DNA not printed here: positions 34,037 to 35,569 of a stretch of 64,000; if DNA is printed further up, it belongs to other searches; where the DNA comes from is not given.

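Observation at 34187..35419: Extra 410-aa protein with PD-(D/E)xK-like motif hitch-hiking on the Res gene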

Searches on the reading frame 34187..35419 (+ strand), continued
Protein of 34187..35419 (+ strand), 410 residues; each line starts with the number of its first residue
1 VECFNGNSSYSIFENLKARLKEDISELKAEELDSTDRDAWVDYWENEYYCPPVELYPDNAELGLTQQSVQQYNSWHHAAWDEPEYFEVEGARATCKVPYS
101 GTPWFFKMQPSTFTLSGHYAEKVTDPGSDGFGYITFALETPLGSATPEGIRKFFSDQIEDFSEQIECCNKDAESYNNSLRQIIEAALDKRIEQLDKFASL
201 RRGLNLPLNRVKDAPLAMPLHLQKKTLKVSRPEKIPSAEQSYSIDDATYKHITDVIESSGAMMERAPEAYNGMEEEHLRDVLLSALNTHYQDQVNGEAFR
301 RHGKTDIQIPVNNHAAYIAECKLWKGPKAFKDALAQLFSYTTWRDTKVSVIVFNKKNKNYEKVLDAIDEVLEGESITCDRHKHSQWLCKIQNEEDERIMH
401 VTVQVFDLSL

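Call 47: search_protein_families(library=pfam, alignment_id=A3, max_evalue=0.00001)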
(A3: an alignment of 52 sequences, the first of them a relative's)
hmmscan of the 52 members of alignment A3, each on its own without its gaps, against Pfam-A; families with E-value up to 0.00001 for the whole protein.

A. member 1, L001:6952-9993:+ (1013 aa): 5 families
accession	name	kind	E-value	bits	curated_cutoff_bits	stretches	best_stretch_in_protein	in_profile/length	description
PF18766.7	SWI2_SNF2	-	1.4e-27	97.2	26.7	1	305-541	1-189/221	SWI2/SNF2 ATPase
PF04313.20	HSDR_N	-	2.7e-15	57.2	25.1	1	141-228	104-187/198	Type I restriction enzyme R protein N terminus (HSDR_N)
PF04851.21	ResIII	-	1e-11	45.5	22.5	1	302-495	4-162/164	Type III restriction enzyme, res subunit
PF22679.2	T1R_D3-like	-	5.6e-10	40.3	27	1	675-728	101-154/158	Type I restriction enzyme subunit R domain 3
PF00270.35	DEAD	-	1.6e-07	31.7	26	1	322-496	13-161/167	DEAD/DEAH box helicase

B. families by the number of members that match (of 52 scanned): 57 families (the first 25 are shown)
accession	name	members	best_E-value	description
PF01420.25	Methylase_S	6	3.3e-36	Type I restriction modification DNA specificity domain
PF04851.21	ResIII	4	4.3e-21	Type III restriction enzyme, res subunit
PF18766.7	SWI2_SNF2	3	1.4e-27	SWI2/SNF2 ATPase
PF04313.20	HSDR_N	2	9.9e-16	Type I restriction enzyme R protein N terminus (HSDR_N)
PF22679.2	T1R_D3-like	2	5.6e-10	Type I restriction enzyme subunit R domain 3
PF00270.35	DEAD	2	6.2e-08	DEAD/DEAH box helicase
PF13337.12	BrxL_ATPase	1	8.8e-146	Lon-like protease BrxL-like, ATPase domain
PF01131.25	Topoisom_bac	1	1.9e-114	DNA topoisomerase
PF00872.24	Transposase_mut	1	3.2e-114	Transposase, Mutator family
PF09491.16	RE_AlwI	1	6.5e-99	AlwI restriction endonuclease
PF00579.31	tRNA-synt_1b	1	3e-78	tRNA synthetases class I (W and Y)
PF02773.21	S-AdoMet_synt_C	1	3.7e-69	S-adenosylmethionine synthetase, C-terminal domain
PF00145.23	DNA_methylase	1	3e-63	C-5 cytosine-specific DNA methylase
PF00009.33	GTP_EFTU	1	9.5e-57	Elongation factor Tu GTP binding domain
PF06421.17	LepA_C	1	5.8e-51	GTP-binding protein LepA C-terminus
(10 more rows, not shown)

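Call 48: search_protein_families(library=pfam, alignment_id=A4, max_evalue=0.00001)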
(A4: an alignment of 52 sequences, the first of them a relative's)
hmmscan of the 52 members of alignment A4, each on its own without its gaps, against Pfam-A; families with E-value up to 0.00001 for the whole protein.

A. member 1, L001:11253-11708:+ (151 aa): 1 family
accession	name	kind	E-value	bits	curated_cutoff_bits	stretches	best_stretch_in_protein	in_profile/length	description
PF22522.2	DUF6998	-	4.5e-52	176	27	1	13-146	2-135/136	Family of unknown function (DUF6998)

B. families by the number of members that match (of 52 scanned): 43 families (the first 25 are shown)
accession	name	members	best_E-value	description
PF04851.21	ResIII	4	2.1e-19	Type III restriction enzyme, res subunit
PF18766.7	SWI2_SNF2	3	3.8e-83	SWI2/SNF2 ATPase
PF04313.20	HSDR_N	3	8.1e-38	Type I restriction enzyme R protein N terminus (HSDR_N)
PF22679.2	T1R_D3-like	3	4.3e-22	Type I restriction enzyme subunit R domain 3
PF11867.13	T1RH-like_C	3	1.4e-14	Type I restriction enzyme HindI endonuclease subunit-like, C-terminal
PF00587.30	tRNA-synt_2b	2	1.6e-38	tRNA synthetase class II core domain (G, H, P, S and T)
PF03235.19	GmrSD_N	2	1.9e-37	GmrSD restriction endonuclease, N-terminal domain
PF14022.11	DUF4238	2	2.3e-27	Protein of unknown function (DUF4238)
PF07510.16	GmrSD_C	2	1.4e-24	GmrSD restriction endonucleases, C-terminal domain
PF03129.25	HGTP_anticodon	2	5.6e-24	Anticodon binding domain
PF12358.13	DUF3644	1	7.5e-58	Domain of unknown function (DUF3644)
PF22522.2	DUF6998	1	4.5e-52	Family of unknown function (DUF6998)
PF18145.6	SAVED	1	2.9e-49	SMODS-associated and fused to various effectors sensor domain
PF01661.27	Macro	1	4.3e-35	Macro domain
PF09560.15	Spore_YunB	1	1.3e-33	Sporulation protein YunB (Spo_YunB)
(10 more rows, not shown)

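Call 54: find_encoding_contigs(protein=P0002, flank=10000, max_places=2)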
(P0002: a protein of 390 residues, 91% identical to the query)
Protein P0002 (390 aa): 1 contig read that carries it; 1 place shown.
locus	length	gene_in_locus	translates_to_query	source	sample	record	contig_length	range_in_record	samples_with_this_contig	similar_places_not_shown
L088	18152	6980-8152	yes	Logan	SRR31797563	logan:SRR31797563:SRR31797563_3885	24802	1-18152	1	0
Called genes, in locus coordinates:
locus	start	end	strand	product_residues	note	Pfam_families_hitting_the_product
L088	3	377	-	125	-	?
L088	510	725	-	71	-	-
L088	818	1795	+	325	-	PF13280:WYL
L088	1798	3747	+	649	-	PF01555:N6_N4_Mtase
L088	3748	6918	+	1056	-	PF00270:DEAD, PF04851:ResIII, PF19778:RE_endonuc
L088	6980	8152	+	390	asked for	-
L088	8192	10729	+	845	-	PF03235:GmrSD_N, PF07510:GmrSD_C, PF18755:RAMA, PF14088:DUF4268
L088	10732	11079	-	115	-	-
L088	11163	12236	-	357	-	PF14657:Arm-DNA-bind_4 (weak), PF14659:Phage_int_SAM_3, PF00589:Phage_integrase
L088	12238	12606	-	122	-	PF21983:NikA-like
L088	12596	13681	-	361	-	PF14657:Arm-DNA-bind_4, PF14659:Phage_int_SAM_3, PF00589:Phage_integrase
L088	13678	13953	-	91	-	-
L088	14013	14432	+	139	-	PF12844:HTH_19, PF13560:HTH_31, PF01381:HTH_3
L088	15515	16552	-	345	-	PF00165:HTH_AraC (faint), PF12833:HTH_18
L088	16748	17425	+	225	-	PF02361:CbiQ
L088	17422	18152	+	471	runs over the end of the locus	PF00005:ABC_tran, PF13191:AAA_16 (faint), PF13476:AAA_23 (faint), PF13401:AAA_22 (faint), PF00005:ABC_tran, PF02463:SMC_N (weak), PF13304:AAA_21 (weak)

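Call 55: find_encoding_contigs(protein=P0004, flank=10000, max_places=2)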
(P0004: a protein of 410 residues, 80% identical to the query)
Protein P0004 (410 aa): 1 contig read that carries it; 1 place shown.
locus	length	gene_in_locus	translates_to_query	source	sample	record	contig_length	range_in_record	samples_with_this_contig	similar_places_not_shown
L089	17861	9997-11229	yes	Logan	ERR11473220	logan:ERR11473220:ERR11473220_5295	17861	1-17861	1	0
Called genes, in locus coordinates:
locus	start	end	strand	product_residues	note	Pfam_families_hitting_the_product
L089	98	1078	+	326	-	PF13280:WYL, PF25583:WCX (weak)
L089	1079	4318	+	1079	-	PF00176:SNF2-rel_dom, PF04851:ResIII (faint), PF00271:Helicase_C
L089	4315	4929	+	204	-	PF14335:DUF4391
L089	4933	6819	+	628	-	PF01555:N6_N4_Mtase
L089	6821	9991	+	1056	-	PF00270:DEAD (weak), PF04851:ResIII, PF19778:RE_endonuc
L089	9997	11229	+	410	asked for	-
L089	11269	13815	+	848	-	PF03235:GmrSD_N, PF07510:GmrSD_C, PF18755:RAMA, PF14088:DUF4268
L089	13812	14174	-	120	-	-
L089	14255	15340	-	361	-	PF14657:Arm-DNA-bind_4 (weak), PF14659:Phage_int_SAM_3, PF00589:Phage_integrase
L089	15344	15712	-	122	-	PF21983:NikA-like (weak)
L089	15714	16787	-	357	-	PF14657:Arm-DNA-bind_4, PF14659:Phage_int_SAM_3, PF00589:Phage_integrase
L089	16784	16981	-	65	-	-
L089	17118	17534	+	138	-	PF12844:HTH_19, PF13560:HTH_31, PF01381:HTH_3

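Call 56: find_encoding_contigs(protein=P0006, flank=10000, max_places=2)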
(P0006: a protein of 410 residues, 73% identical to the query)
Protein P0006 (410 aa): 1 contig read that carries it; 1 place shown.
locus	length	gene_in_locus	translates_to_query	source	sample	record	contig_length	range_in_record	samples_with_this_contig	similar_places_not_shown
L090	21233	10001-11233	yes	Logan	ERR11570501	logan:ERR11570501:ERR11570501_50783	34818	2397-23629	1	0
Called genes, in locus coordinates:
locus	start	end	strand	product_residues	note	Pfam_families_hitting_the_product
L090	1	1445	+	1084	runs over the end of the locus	PF00176:SNF2-rel_dom, PF04851:ResIII (faint), PF00271:Helicase_C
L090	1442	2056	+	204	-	PF14335:DUF4391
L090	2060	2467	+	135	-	-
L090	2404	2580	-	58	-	-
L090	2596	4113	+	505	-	PF01555:N6_N4_Mtase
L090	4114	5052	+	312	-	PF13289:SIR2_2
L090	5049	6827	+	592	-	PF01935:DUF87, PF13401:AAA_22 (faint)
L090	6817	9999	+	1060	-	PF00270:DEAD (weak), PF04851:ResIII, PF19778:RE_endonuc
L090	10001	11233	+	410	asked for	-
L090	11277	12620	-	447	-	-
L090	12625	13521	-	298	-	PF02086:MethyltransfD12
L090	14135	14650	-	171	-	-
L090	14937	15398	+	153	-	PF01381:HTH_3 (weak)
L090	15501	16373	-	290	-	PF12695:Abhydrolase_5, PF12146:Hydrolase_4 (weak)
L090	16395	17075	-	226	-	PF12686:DUF3800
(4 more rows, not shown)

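Call 57: find_encoding_contigs(protein=P0007, flank=10000, max_places=2)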
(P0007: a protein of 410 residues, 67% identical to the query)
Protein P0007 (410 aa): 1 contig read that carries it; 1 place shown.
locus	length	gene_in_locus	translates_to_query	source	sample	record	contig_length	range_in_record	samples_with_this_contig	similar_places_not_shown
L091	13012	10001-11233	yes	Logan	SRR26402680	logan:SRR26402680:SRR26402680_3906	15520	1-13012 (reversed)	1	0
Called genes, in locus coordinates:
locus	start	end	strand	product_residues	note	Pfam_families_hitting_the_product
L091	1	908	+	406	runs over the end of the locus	-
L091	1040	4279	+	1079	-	PF00176:SNF2-rel_dom, PF04851:ResIII, PF00271:Helicase_C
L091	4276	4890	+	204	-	PF14335:DUF4391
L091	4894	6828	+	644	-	PF01555:N6_N4_Mtase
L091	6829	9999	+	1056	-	PF00270:DEAD (weak), PF04851:ResIII, PF19778:RE_endonuc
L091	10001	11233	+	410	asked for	-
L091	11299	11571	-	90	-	-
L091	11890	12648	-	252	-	PF17746:SfsA_N, PF03749:SfsA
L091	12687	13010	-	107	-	?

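Call 59: search_dna_similar(query=window:34187-35416:+, collection=plasmids, mode=protein, max_rows=25)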
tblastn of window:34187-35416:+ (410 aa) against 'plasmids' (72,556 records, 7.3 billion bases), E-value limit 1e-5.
Records with a match: 22; places in all: 23; records where one place covers at least 80% of the query: 9.
Best place of each record, by identity: <60% 22.
By first word of the organism name: Rhizobium 3; Spiroplasma 3; Streptomyces 3; Deinococcus 2; Nostoc 1; Thauera 1; Paludisphaera 1; Halobaculum 1; Corynebacterium 1; Pseudonocardia 1; and 5 more.
By predicted mobility (MOB-suite, as given by PLSDB): non-mobilizable 14; conjugative 5; mobilizable 3.
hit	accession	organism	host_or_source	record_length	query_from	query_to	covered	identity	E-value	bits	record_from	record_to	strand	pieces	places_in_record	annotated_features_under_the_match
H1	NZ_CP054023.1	Rhizobium indicum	Pisum sativum l. (pea),Pure culture,Pea ...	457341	3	408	99%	28.0%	3e-40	160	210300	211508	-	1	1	hypothetical protein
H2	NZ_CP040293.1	Nostoc sp. C057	Phaeoceros,pure culture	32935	1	408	100%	27.6%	4e-43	168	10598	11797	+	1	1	hypothetical protein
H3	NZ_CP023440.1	Thauera sp. K11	cell culture,sludge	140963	3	408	99%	27.5%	7e-36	147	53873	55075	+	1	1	hypothetical protein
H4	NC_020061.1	Rhizobium tropici CIAT 899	Phaseolus vulgaris root nodule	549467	3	408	99%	26.7%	8e-35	144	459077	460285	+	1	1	hypothetical protein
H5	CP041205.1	Rhizobium sp. NIBRBAC000502774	Genome assembly,Coal mine soil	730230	8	408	98%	25.8%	2e-37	151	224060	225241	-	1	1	hypothetical protein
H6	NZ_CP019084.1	Paludisphaera borealis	-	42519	4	373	90%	26.7%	2e-37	151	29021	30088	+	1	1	hypothetical protein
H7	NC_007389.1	Spiroplasma citri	-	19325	1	383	93%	25.8%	7e-28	123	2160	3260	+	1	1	hypothetical protein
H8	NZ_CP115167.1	Deinococcus aquaticus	Freshwater stream system, activated ...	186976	74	404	81%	27.0%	8e-29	126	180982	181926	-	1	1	hypothetical protein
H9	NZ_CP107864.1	Streptomyces europaeiscabiei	-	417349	86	370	70%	30.3%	9e-33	138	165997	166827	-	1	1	hypothetical protein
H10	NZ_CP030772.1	Streptomyces sp. YIM 121038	pure culture,soil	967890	87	410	79%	26.5%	2e-23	110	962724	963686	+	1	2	hypothetical protein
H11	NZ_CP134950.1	Halobaculum sp. XH14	cell culture,sediment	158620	3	369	90%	23.3%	7e-21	102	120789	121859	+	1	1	hypothetical protein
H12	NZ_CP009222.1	Corynebacterium deserti GIMN1.010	mixed sand sample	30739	88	363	67%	29.7%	5e-29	127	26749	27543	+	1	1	hypothetical protein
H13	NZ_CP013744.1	Streptomyces sp. CdTB01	soil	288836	94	370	68%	29.5%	1e-31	134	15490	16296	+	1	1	hypothetical protein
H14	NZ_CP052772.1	Pseudonocardia alni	Cell culture,soil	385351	92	353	64%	30.2%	2e-30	131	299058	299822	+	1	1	hypothetical protein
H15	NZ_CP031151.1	Haloplanus rubicundus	solar salt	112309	98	369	66%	28.7%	5e-24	112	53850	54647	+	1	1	hypothetical protein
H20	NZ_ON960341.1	Escherichia coli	-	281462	252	390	34%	29.8%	3e-8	64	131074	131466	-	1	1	hypothetical protein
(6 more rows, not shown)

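Call 60: search_dna_similar(query=window:34187-35416:+, collection=phages, mode=protein, max_rows=15)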
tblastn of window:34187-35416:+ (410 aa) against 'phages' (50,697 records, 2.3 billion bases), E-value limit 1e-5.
Records with a match: 2; places in all: 2; records where one place covers at least 80% of the query: 2.
Best place of each record, by identity: <60% 2.
By first word of the organism name: Bacteriophage 1; phage 1.
By host as written in the record: - 2.
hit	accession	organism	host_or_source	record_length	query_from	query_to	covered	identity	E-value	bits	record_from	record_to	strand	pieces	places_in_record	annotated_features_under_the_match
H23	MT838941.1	Bacteriophage sp.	human fecal samples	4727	6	410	99%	32.4%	7e-70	244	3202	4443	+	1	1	record has no annotation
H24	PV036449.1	phage NatCom_35866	human feces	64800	20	408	95%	33.0%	1e-65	233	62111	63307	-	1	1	hypothetical protein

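Call 61: get_annotated_region(hit=H20, flank=6000)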
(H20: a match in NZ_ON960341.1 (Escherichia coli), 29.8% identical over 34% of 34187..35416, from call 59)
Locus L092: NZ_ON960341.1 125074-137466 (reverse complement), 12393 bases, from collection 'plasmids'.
description: Escherichia coli strain CBJ3C plasmid pEC_CBJ3C, complete sequence
organism: Escherichia coli (NCBI taxid 562)
taxonomy: Bacteria; Pseudomonadota; Gammaproteobacteria; Enterobacterales; Enterobacteriaceae; Escherichia; Escherichia coli
host: -; source: -; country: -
typing (MOB-suite, as given by PLSDB): conjugative; replicon IncHI2A,IncN,rep_cluster_1088; relaxase MOBH; mating-pair formation MPF_F
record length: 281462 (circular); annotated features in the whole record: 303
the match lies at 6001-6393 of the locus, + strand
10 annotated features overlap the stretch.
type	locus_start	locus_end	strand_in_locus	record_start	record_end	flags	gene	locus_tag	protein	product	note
CDS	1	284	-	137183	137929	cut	-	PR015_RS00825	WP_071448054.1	winged helix-turn-helix domain-containing protein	GO:0000160 - phosphorelay signal transduction system [Evidence IEA]; GO:0006355 - regulation of DNA-templated ...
CDS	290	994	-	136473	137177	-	-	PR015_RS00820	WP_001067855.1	IS6-like element IS26 family transposase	GO:0006313 - DNA transposition [Evidence IEA]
CDS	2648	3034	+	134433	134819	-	-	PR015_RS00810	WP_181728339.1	hypothetical protein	-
CDS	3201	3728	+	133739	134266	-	-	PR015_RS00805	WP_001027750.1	hypothetical protein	-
CDS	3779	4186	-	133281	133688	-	-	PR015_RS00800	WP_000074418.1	hypothetical protein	-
CDS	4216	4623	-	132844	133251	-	-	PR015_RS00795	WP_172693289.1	hypothetical protein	-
CDS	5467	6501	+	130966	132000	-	-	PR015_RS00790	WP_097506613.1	hypothetical protein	-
CDS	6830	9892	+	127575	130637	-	-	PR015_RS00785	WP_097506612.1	DEAD/DEAH box helicase family protein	-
CDS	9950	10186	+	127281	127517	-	-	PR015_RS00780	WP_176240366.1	hypothetical protein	-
CDS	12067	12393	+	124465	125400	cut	-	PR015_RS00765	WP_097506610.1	retron St85 family RNA-directed DNA polymerase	GO:0051607 - defense response to virus [Evidence IEA]; GO:0001171 - reverse transcription [Evidence IEA]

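Call 62: get_annotated_region(hit=H24, flank=6000)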
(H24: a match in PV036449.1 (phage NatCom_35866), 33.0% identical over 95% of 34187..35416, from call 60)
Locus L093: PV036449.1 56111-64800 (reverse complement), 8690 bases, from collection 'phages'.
description: Phage NatCom_35866, complete genome.
organism: phage NatCom_35866 (NCBI taxid 3403549)
taxonomy: Viruses; Duplodnaviria; Heunggongvirae; Uroviricota; Caudoviricetes; Ca. Heliusvirales
host: -; source: human feces; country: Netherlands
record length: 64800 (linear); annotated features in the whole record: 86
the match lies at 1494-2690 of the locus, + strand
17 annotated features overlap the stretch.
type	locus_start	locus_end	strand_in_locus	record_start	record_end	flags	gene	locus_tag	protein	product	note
misc_feature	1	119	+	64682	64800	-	-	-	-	-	similar to hypothetical protein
CDS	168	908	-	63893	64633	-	-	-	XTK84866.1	hypothetical protein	-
CDS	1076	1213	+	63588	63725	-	-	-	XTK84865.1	hypothetical protein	-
CDS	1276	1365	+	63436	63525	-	-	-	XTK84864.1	hypothetical protein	-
CDS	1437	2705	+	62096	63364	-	-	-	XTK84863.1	hypothetical protein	-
CDS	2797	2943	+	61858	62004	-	-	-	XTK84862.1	hypothetical protein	-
CDS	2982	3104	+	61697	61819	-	-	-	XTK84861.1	transposase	-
CDS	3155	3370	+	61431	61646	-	-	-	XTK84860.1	transposase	-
CDS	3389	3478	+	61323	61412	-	-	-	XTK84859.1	hypothetical protein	-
CDS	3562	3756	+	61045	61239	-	-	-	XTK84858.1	hypothetical protein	-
CDS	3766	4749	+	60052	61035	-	-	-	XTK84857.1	hypothetical protein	-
CDS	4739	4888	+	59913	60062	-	-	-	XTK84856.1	hypothetical protein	-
CDS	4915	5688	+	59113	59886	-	-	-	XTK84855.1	hypothetical protein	-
CDS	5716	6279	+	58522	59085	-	-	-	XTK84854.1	hypothetical protein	-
CDS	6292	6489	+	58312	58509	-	-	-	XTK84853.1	hypothetical protein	-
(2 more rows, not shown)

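Call 63: get_annotated_region(hit=H2, flank=7000)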
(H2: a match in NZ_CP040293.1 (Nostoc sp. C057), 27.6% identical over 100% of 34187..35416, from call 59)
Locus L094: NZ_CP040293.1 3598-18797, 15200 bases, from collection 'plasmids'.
description: Nostoc sp. C057 plasmid p057_L
organism: Nostoc sp. C057 (NCBI taxid 2576903)
taxonomy: Bacteria; Cyanobacteriota; Cyanophyceae; Nostocales; Nostocaceae; Nostoc; Nostoc sp. C057
host: -; source: Phaeoceros,pure culture; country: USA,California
typing (MOB-suite, as given by PLSDB): non-mobilizable
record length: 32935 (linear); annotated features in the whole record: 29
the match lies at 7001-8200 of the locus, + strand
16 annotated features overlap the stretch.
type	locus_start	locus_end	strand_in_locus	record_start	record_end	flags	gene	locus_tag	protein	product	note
CDS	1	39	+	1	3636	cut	-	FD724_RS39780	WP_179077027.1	relaxase/mobilization nuclease domain-containing protein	-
CDS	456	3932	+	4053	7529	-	-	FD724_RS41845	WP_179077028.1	NACHT domain-containing protein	-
CDS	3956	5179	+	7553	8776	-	-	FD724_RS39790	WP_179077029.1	ATP-binding protein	-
CDS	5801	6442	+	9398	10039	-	-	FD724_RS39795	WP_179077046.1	ParA family protein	-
CDS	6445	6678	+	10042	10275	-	-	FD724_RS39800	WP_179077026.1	hypothetical protein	-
CDS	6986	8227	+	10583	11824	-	-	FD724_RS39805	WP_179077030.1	hypothetical protein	-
CDS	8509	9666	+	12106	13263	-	-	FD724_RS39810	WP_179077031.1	PIN domain-containing protein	-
CDS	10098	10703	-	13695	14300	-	-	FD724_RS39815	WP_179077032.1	tyrosine-type recombinase/integrase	GO:0015074 - DNA integration [Evidence IEA]; GO:0006310 - DNA recombination [Evidence IEA]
CDS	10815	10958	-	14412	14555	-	-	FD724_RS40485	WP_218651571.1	hypothetical protein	-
CDS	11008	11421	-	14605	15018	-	-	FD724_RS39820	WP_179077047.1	putative toxin-antitoxin system toxin component, PIN family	-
CDS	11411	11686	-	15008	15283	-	-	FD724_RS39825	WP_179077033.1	hypothetical protein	-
CDS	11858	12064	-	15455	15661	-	-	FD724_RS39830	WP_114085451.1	hypothetical protein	-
CDS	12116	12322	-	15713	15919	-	-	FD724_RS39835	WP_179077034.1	hypothetical protein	-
CDS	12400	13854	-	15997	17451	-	-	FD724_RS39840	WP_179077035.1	hypothetical protein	-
CDS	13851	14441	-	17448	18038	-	-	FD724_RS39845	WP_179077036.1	hypothetical protein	-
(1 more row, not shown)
